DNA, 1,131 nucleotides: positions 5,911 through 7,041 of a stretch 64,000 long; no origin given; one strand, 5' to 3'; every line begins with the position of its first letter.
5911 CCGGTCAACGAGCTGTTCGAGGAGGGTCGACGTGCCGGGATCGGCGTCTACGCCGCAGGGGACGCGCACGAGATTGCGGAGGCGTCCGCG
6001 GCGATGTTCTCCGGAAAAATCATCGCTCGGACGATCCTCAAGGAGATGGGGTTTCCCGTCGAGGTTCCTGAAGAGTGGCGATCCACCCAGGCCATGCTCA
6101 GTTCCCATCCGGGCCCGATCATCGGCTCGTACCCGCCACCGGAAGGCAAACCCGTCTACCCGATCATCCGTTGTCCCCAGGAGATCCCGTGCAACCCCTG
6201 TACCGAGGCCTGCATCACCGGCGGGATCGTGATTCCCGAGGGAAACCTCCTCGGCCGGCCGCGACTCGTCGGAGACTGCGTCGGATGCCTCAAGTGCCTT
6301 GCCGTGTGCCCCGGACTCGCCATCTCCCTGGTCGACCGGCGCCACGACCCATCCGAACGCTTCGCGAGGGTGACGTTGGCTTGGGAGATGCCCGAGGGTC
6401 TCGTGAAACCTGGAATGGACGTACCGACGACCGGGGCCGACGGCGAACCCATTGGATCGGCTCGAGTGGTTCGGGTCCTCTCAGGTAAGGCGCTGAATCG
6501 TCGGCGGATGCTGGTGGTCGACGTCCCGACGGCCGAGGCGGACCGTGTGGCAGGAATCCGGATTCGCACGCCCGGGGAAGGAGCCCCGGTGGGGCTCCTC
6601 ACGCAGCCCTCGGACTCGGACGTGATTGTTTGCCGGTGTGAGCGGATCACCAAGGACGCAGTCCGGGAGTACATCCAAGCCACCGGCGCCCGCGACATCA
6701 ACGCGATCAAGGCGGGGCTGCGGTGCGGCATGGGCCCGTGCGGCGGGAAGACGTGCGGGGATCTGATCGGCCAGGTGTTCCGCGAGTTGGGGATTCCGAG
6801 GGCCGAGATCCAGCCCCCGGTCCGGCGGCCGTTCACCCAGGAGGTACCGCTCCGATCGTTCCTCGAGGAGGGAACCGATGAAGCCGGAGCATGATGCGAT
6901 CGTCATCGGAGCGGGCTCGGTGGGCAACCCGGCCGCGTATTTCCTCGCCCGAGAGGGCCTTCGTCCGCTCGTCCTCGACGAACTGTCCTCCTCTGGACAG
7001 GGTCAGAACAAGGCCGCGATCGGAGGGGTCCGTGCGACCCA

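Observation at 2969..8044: Proline-to-glutamate catabolic module with a four-domain fused PDH alpha subunit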

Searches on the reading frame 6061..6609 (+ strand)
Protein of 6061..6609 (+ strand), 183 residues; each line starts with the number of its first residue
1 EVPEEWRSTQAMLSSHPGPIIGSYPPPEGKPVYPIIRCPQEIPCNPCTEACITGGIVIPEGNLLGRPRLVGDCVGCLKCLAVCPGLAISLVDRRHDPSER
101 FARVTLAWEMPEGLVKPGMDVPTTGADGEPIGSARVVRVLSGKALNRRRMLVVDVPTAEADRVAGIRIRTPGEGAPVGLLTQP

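Call 15: find_homologous_proteins(query=window:6061-6609:+, max_evalue=0.001)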
Query seq(183 aa) (183 aa): 13 proteins with E <= 0.001 among 165 candidates.
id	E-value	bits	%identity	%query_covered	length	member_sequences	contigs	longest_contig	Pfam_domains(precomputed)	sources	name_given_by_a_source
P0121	9.5e-81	288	71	93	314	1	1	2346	PF04324.21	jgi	jgi:sarcosine oxidase, subunit alpha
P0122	4.4e-75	270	65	98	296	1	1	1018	PF04324.21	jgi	-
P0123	5.9e-69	250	69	83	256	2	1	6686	PF04324.21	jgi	jgi:ferredoxin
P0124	1.0e-62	229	71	83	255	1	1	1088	PF04324.21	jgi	-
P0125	1.1e-27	115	39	85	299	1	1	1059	PF04324.21,PF12838.13,PF13187.12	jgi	jgi:Fe-S-cluster-containing hydrogenase component 2/bacterioferritin-associated ferredoxin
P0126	8.8e-23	99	61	46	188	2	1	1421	PF04324.21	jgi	jgi:bacterioferritin-associated ferredoxin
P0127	2.4e-22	98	47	59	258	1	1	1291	PF17147.10,PF12838.13,PF02780.26,PF13187.12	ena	-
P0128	1.5e-16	79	39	77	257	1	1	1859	PF17806.7,PF12837.13,PF04324.21,PF00037.33,PF12838.13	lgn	-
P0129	2.8e-14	71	35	75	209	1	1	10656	PF14697.12,PF04324.21,PF00037.33,PF12838.13,PF13187.12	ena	-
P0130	3.1e-13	68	35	74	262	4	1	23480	PF17806.7,PF12837.13,PF00037.33,PF12838.13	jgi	-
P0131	3.5e-13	68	34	77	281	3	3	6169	PF17806.7,PF12837.13,PF04324.21,PF00037.33,PF13237.12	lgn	-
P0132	5.6e-12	64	41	73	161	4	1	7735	PF12797.13,PF00037.33,PF12838.13,PF25160.2,PF13237.12,PF13187.12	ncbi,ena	-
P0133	4.9e-11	61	38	70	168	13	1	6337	PF14697.12,PF12797.13,PF12837.13,PF00037.33,PF12838.13,PF13237.12,PF13187.12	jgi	jgi:Fe-S-cluster-containing hydrogenase component 2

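Call 27: search_protein_families(library=pfam, proteins=[P0132, P0128, window:6061-6609:+], max_evalue=0.01)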
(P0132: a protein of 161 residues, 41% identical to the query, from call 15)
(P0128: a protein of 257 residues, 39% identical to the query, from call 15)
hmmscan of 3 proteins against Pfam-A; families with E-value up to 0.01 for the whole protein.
P0132 (161 aa): 13 families
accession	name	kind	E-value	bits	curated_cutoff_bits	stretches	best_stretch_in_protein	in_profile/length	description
PF00037.32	Fer4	-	8.8e-09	35.3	21.1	1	64-85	2-23/24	4Fe-4S binding domain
PF12838.12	Fer4_7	-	1.1e-07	32.6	27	1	40-81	4-49/52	4Fe-4S dicluster domain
PF13237.11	Fer4_10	-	4.5e-06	26.9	25.5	2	65-82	4-21/53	4Fe-4S dicluster domain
PF25160.1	LdpA_Fe-S-bd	-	8.4e-06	25.9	27.6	1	42-85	7-43/49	LdpA Fe-S cluster-binding domain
PF13187.11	Fer4_9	-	2e-05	25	27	1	41-82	5-49/52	4Fe-4S dicluster domain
PF12797.12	Fer4_2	-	2.9e-05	24.2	24.5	1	62-81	2-21/22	4Fe-4S binding domain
PF14697.11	Fer4_21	-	5.8e-05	23.6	35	1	32-81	2-52/59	4Fe-4S dicluster domain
PF12837.12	Fer4_6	-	7.3e-05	23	25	1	68-83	7-22/24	4Fe-4S binding domain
PF13183.11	Fer4_8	-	0.00042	21.2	27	0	67-83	2-18/68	4Fe-4S dicluster domain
PF13459.11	Fer4_15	-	0.00091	20.3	22.4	0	65-83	3-21/66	4Fe-4S single cluster domain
PF13484.11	Fer4_16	-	0.0017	19.5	30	0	41-58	5-23/66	4Fe-4S double cluster binding domain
PF12800.12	Fer4_4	-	0.0025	18.5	24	1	68-81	2-15/17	4Fe-4S binding domain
PF12798.12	Fer4_3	-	0.009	17.2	27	0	70-81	1-12/15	4Fe-4S binding domain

P0128 (257 aa): 11 families
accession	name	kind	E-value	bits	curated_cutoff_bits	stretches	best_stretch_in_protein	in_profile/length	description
PF17806.6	SO_alpha_A3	-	3e-10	40.7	23.1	1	179-252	10-83/87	Sarcosine oxidase A3 domain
PF12838.12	Fer4_7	-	1.7e-07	32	27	2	31-72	4-49/52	4Fe-4S dicluster domain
PF00037.32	Fer4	-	4.2e-07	29.9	21.1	1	55-77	2-24/24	4Fe-4S binding domain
PF04324.20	Fer2_BFD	-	8.5e-07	29.7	26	1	176-222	3-46/50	BFD-like [2Fe-2S] binding domain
PF12837.12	Fer4_6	-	1e-06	28.8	25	1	54-76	2-24/24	4Fe-4S binding domain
PF13237.11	Fer4_10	-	2.4e-05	24.6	25.5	1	55-79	3-22/53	4Fe-4S dicluster domain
PF12797.12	Fer4_2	-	0.00067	19.9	24.5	1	53-72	2-21/22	4Fe-4S binding domain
PF14697.11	Fer4_21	-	0.0012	19.3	35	1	22-77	1-58/59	4Fe-4S dicluster domain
PF25160.1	LdpA_Fe-S-bd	-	0.0014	18.8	27.6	1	33-78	7-45/49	LdpA Fe-S cluster-binding domain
PF13484.11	Fer4_16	-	0.0016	19.6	30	1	61-79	2-20/66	4Fe-4S double cluster binding domain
PF12800.12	Fer4_4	-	0.0033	18.1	24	1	59-72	2-15/17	4Fe-4S binding domain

seq(183 aa): 4 families
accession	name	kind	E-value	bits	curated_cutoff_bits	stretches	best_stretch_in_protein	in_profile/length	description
PF12838.12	Fer4_7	-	5.9e-05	23.9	27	1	73-95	2-24/52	4Fe-4S dicluster domain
PF13187.11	Fer4_9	-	8.8e-05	22.9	27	1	44-85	5-49/52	4Fe-4S dicluster domain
PF13484.11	Fer4_16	-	0.0011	20.1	30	0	73-96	2-25/66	4Fe-4S double cluster binding domain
PF13237.11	Fer4_10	-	0.0046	17.3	25.5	0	72-85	8-21/53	4Fe-4S dicluster domain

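Call 32: find_encoding_contigs(protein=P0132, flank=5000, max_places=3)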
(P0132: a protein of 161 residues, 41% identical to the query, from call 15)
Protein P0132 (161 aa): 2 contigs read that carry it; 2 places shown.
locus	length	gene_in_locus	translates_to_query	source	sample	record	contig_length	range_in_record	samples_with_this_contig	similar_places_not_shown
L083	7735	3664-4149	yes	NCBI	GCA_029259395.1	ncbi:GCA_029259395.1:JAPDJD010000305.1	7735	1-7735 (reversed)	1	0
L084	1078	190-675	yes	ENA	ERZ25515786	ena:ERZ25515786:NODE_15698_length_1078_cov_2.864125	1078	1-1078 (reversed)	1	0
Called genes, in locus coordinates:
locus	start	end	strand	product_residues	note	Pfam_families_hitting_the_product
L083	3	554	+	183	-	?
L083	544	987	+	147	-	PF00072:Response_reg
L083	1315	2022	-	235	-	-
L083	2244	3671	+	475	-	PF13510:Fer2_4, PF00070:Pyr_redox (faint), PF01266:DAO (faint), PF01494:FAD_binding_3 (weak), PF07992:Pyr_redox_2, PF12831:FAD_oxidored, PF13450:NAD_binding_8, PF13738:Pyr_redox_3 (weak), +2 more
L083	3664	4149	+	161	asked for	PF12838:Fer4_7, PF13187:Fer4_9 (weak), PF13237:Fer4_10 (faint), PF25160:LdpA_Fe-S-bd (faint), PF12797:Fer4_2 (weak), PF00037:Fer4 (weak)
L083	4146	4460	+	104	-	PF17806:SO_alpha_A3, PF04324:Fer2_BFD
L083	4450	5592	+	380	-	PF00890:FAD_binding_2 (weak), PF01266:DAO, PF01946:Thi4 (weak), PF13450:NAD_binding_8 (weak), PF13738:Pyr_redox_3 (faint)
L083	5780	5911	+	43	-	-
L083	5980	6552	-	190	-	PF00132:Hexapep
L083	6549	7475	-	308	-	PF00291:PALP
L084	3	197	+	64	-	?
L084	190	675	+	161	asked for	PF12838:Fer4_7, PF13187:Fer4_9 (weak), PF13237:Fer4_10 (faint), PF25160:LdpA_Fe-S-bd (faint), PF12797:Fer4_2 (weak), PF00037:Fer4 (weak)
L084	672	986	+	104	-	PF17806:SO_alpha_A3, PF04324:Fer2_BFD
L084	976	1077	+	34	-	?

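Call 33: find_encoding_contigs(protein=P0133, flank=5000, max_places=3)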
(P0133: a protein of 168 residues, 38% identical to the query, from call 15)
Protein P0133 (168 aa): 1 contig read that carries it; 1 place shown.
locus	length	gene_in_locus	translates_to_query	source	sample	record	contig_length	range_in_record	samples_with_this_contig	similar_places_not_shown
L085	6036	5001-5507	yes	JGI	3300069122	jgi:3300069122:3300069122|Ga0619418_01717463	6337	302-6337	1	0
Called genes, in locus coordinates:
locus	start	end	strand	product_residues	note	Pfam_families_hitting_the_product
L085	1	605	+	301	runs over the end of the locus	?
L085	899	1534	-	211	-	PF00587:tRNA-synt_2b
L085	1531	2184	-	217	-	PF02403:Seryl_tRNA_N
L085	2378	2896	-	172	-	PF14196:ATC_hydrolase (weak)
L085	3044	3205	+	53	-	-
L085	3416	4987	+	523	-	PF13510:Fer2_4, PF01946:Thi4 (faint), PF00890:FAD_binding_2 (weak), PF01134:GIDA (faint), PF01266:DAO (faint), PF03486:HI0933_like (weak), PF07992:Pyr_redox_2, PF12831:FAD_oxidored, +3 more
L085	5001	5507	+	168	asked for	PF13187:Fer4_9 (weak), PF13237:Fer4_10 (faint), PF14697:Fer4_21 (weak), PF12838:Fer4_7 (weak), PF00037:Fer4, PF12797:Fer4_2 (weak), PF12837:Fer4_6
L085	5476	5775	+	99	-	PF17806:SO_alpha_A3, PF04324:Fer2_BFD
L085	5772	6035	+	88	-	?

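Call 37: find_homologous_proteins(query=A1, max_evalue=0.001)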
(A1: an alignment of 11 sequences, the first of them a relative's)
Query A1 (11 sequences) (168 aa, profile of the alignment): 1396 proteins with E <= 0.001 among 2255 candidates; the best 120 are listed.
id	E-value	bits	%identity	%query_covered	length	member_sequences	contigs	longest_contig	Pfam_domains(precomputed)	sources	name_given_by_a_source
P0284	1.3e-52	195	39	70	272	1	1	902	PF04324.21,PF12838.13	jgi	jgi:Fe-S-cluster-containing hydrogenase component 2/bacterioferritin-associated ferredoxin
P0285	4.4e-52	194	33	92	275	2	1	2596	PF04324.21,PF12838.13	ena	-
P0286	1.1e-51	192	37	77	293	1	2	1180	PF04324.21,PF12838.13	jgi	jgi:ferredoxin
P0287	1.2e-51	192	36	70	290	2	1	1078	PF17806.7,PF04324.21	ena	-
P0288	2.3e-51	191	31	74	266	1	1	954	PF04324.21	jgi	-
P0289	3.2e-51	191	39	70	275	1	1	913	PF04324.21,PF12838.13,PF13187.12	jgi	jgi:Fe-S-cluster-containing hydrogenase component 2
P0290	5.0e-51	190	37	55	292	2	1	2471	PF04324.21,PF13484.12,PF12838.13,PF13187.12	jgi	-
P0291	6.8e-51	190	29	76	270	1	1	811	PF12838.13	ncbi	ncbi:unnamed protein product, partial [marine sediment metagenome]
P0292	1.7e-50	188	39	69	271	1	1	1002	PF17806.7,PF04324.21,PF12838.13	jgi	jgi:Fe-S-cluster-containing hydrogenase component 2/bacterioferritin-associated ferredoxin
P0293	3.4e-50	188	41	77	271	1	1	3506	PF14697.12,PF04324.21,PF00037.33,PF13484.12,PF12838.13,PF25160.2,PF13187.12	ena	-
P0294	3.6e-50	187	38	70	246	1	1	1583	PF04324.21,PF12838.13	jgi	-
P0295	3.7e-50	187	40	77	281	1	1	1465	PF04324.21,PF12838.13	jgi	jgi:ferredoxin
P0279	3.9e-50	187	34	77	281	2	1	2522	PF14697.12,PF12837.13,PF04324.21,PF00037.33,PF12838.13,PF25160.2,PF13187.12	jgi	jgi:ferredoxin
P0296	4.9e-50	187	35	75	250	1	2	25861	PF14697.12,PF12837.13,PF04324.21,PF00037.33,PF13484.12,PF12838.13,PF25160.2,PF13237.12,PF13187.12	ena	-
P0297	5.2e-50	187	32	73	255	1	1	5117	PF04324.21,PF12838.13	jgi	-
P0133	1.5e-42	163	100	100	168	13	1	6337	PF14697.12,PF12797.13,PF12837.13,PF00037.33,PF12838.13,PF13237.12,PF13187.12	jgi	jgi:Fe-S-cluster-containing hydrogenase component 2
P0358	8.8e-42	160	45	95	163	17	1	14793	PF12797.13,PF12837.13,PF00037.33,PF12838.13,PF25160.2,PF13237.12,PF13187.12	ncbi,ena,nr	ncbi:4Fe-4S binding protein [Candidatus Bipolaricaulota bacterium]|nr:4Fe-4S binding protein [Candid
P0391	5.9e-39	151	42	77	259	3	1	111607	PF04324.21,PF00037.33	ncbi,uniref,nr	ncbi:MAG: hypothetical protein A2Y75_02450 [Candidatus Solincola sediminis]|uniref:4Fe-4S ferredoxin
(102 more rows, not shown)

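Call 77: find_encoding_contigs(protein=P0358, flank=4000, max_places=2)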
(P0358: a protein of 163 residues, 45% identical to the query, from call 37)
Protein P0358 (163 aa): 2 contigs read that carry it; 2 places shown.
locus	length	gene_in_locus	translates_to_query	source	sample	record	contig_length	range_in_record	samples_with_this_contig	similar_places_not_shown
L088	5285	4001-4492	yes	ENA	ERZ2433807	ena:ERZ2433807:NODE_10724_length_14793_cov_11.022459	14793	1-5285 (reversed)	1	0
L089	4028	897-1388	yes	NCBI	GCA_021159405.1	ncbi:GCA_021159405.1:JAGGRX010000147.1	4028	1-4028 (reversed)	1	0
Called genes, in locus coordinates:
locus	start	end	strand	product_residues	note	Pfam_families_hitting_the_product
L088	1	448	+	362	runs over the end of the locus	PF01321:Creatinase_N, PF00557:Peptidase_M24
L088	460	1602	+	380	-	PF06032:S-Me-THD_N, PF20906:S-Me-THD_C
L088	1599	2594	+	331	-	PF05544:Pro_racemase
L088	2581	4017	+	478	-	PF13510:Fer2_4, PF00070:Pyr_redox (faint), PF01266:DAO (faint), PF01494:FAD_binding_3 (weak), PF07992:Pyr_redox_2, PF12831:FAD_oxidored (weak), PF13450:NAD_binding_8, PF13738:Pyr_redox_3 (weak), +2 more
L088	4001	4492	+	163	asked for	PF12837:Fer4_6 (faint), PF12838:Fer4_7 (weak), PF13187:Fer4_9 (weak), PF13237:Fer4_10 (faint), PF25160:LdpA_Fe-S-bd (weak), PF12797:Fer4_2 (weak), PF00037:Fer4 (weak)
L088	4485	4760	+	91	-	PF17806:SO_alpha_A3, PF04324:Fer2_BFD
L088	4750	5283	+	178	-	?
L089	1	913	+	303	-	PF07992:Pyr_redox_2, PF13738:Pyr_redox_3 (weak)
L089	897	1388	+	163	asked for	PF12837:Fer4_6 (faint), PF12838:Fer4_7 (weak), PF13187:Fer4_9 (weak), PF13237:Fer4_10 (faint), PF25160:LdpA_Fe-S-bd (weak), PF12797:Fer4_2 (weak), PF00037:Fer4 (weak)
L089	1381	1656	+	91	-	PF17806:SO_alpha_A3, PF04324:Fer2_BFD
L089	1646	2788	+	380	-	PF00890:FAD_binding_2, PF01266:DAO, PF01946:Thi4 (weak), PF07992:Pyr_redox_2 (faint), PF13450:NAD_binding_8 (weak), PF13738:Pyr_redox_3 (faint)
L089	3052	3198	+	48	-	-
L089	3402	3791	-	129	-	-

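Call 78: find_encoding_contigs(protein=P0391, flank=4000, max_places=2)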
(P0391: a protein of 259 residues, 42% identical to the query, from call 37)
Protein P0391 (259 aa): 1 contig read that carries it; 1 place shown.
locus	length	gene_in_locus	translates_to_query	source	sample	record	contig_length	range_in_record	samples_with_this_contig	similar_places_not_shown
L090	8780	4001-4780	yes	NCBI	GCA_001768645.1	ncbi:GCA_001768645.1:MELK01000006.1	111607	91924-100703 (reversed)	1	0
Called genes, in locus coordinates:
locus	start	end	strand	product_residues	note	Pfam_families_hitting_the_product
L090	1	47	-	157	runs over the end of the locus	PF13411:MerR_1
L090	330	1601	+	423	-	PF06245:DUF1015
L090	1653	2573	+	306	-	PF00376:MerR, PF13411:MerR_1, PF00440:TetR_N, PF17932:TetR_C_24 (weak)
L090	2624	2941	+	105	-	PF13510:Fer2_4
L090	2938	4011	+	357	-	PF00070:Pyr_redox (faint), PF00890:FAD_binding_2 (weak), PF01134:GIDA (faint), PF01266:DAO (weak), PF03486:HI0933_like (weak), PF07992:Pyr_redox_2, PF12831:FAD_oxidored, PF13450:NAD_binding_8, +2 more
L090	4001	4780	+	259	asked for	PF00037:Fer4 (weak), PF04324:Fer2_BFD (faint)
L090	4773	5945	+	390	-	PF00070:Pyr_redox (faint), PF00890:FAD_binding_2 (faint), PF01266:DAO, PF01946:Thi4 (faint), PF07992:Pyr_redox_2 (faint), PF13450:NAD_binding_8 (faint)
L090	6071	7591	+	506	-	PF02310:B12-binding, PF04055:Radical_SAM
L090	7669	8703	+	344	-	-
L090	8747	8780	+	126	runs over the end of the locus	PF00515:TPR_1 (faint), PF13428:TPR_14 (faint), PF13424:TPR_12 (faint), PF13371:TPR_9 (weak), PF07719:TPR_2 (weak), PF13432:TPR_16, PF13414:TPR_11 (weak), PF14559:TPR_19, +2 more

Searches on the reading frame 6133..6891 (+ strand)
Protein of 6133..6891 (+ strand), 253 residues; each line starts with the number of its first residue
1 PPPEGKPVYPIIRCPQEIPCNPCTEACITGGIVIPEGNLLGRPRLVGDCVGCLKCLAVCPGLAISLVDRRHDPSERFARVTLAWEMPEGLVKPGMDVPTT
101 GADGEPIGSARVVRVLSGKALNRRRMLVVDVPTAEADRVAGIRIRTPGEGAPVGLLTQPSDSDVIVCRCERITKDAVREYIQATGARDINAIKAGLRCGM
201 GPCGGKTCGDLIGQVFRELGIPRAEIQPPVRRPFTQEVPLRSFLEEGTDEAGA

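Call 67: predict_structure(alignment_id=A4)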
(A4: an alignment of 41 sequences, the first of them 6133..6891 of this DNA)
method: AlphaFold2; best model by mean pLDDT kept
length: 253 residues; sequences in the alignment: 41
mean_pLDDT: 88.2   pTM: 0.61
mean pLDDT of the five models: 88.2, 86.1, 85.3, 80.9, 80.8
residues with pLDDT >= 90: 165; 70-90: 59; 50-70: 25; < 50: 4
segments of 3 or more residues with pLDDT < 50: 250-253
pLDDT, mean of each block of 10 residues (from residue 1): 91 80 93 90 94 93 93 96 89 96 95 92 92 97 75 65 91 97 97 93 87 96 94 70 64 43
secondary structure, 60 per line:
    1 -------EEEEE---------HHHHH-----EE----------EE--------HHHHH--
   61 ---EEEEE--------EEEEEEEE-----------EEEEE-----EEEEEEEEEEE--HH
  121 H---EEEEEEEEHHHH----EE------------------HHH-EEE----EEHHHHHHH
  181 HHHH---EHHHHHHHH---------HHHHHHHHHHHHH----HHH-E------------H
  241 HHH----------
elements in order: E8-12 H22-26 H54-58 E64-68 E77-84 E96-100 E106-116 E125-132 H133-136 E165-167 H174-184 H189-196 H206-218 H240-243

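Call 71: fold_search(model_id=the predicted structure, library=pdb)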
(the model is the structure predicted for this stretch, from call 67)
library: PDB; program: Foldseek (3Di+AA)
matches with E <= 10: 904; with E <= 0.001: 0
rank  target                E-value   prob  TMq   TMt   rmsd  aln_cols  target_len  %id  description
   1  3lnn_A                6.4e-02  0.60  0.21  0.16   8.5       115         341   13  Crystal structure of ZneB from Cupriavidus metallidurans (released 2010-06-30)
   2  6moh_C                7.3e-02  0.60  0.16  0.20   7.4        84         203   12  Dimeric DARPin C_R3 complex with EpoR (released 2019-06-05)
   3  3lnn_B                7.7e-02  0.47  0.21  0.22  11.0       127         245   19  Crystal structure of ZneB from Cupriavidus metallidurans (released 2010-06-30)
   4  6iol_N                7.7e-02  0.41  0.19  0.15  10.6       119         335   11  Cryo-EM structure of multidrug efflux pump MexAB-OprM (60 degree state) (released 2019-04-03)
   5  6e6r                  9.3e-02  1.00  0.19  0.78   1.5        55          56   29  1.50 A resolution structure of the C-terminally truncated [2Fe-2S] ferredoxin (Bfd) R26E mutant from Pseudomonas aerugin (released 2018-09-19)
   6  8vjh_A                1.1e-01  0.51  0.18  0.07  22.8       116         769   14  Cryo-EM of tail-tip of bacteriophage Chi (released 2024-10-02)
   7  4kkt_C                1.2e-01  0.35  0.18  0.18   8.6       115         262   12  Crystal Structure of BesA (P21 form) (released 2013-07-10)
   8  4e6k_I                1.4e-01  1.00  0.19  0.75   1.7        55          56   29  2.0 A resolution structure of Pseudomonas aeruginosa bacterioferritin (BfrB) in complex with bacterioferritin associat (released 2012-08-01)
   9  7jwf_A                1.4e-01  0.35  0.15  0.08   6.9        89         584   11  Crystal structure of PdGH110B D344N in complex with alpha-(1,3)-galactobiose (released 2020-11-04)
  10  4e6k_G                1.5e-01  1.00  0.19  0.75   1.6        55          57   29  2.0 A resolution structure of Pseudomonas aeruginosa bacterioferritin (BfrB) in complex with bacterioferritin associat (released 2012-08-01)
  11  9tg4_G                1.5e-01  0.20  0.17  0.13  10.6       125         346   12  Structure of the YbjP lipoprotein bound to the AcrABZ-TolC efflux pump (released 2026-04-08)
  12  4kkt_D                1.7e-01  0.28  0.18  0.18   8.5       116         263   12  Crystal Structure of BesA (P21 form) (released 2013-07-10)
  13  4kkt_B                1.8e-01  0.41  0.20  0.19   7.9       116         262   11  Crystal Structure of BesA (P21 form) (released 2013-07-10)
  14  4kkt_A                1.9e-01  0.28  0.19  0.18   8.4       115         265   12  Crystal Structure of BesA (P21 form) (released 2013-07-10)
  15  6gdt_A                2.0e-01  0.38  0.16  0.08   5.3        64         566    3  Crystal structure of exo-glucosidase/glucosaminidase VC0615 from Vibrio Cholerae (released 2018-08-15)
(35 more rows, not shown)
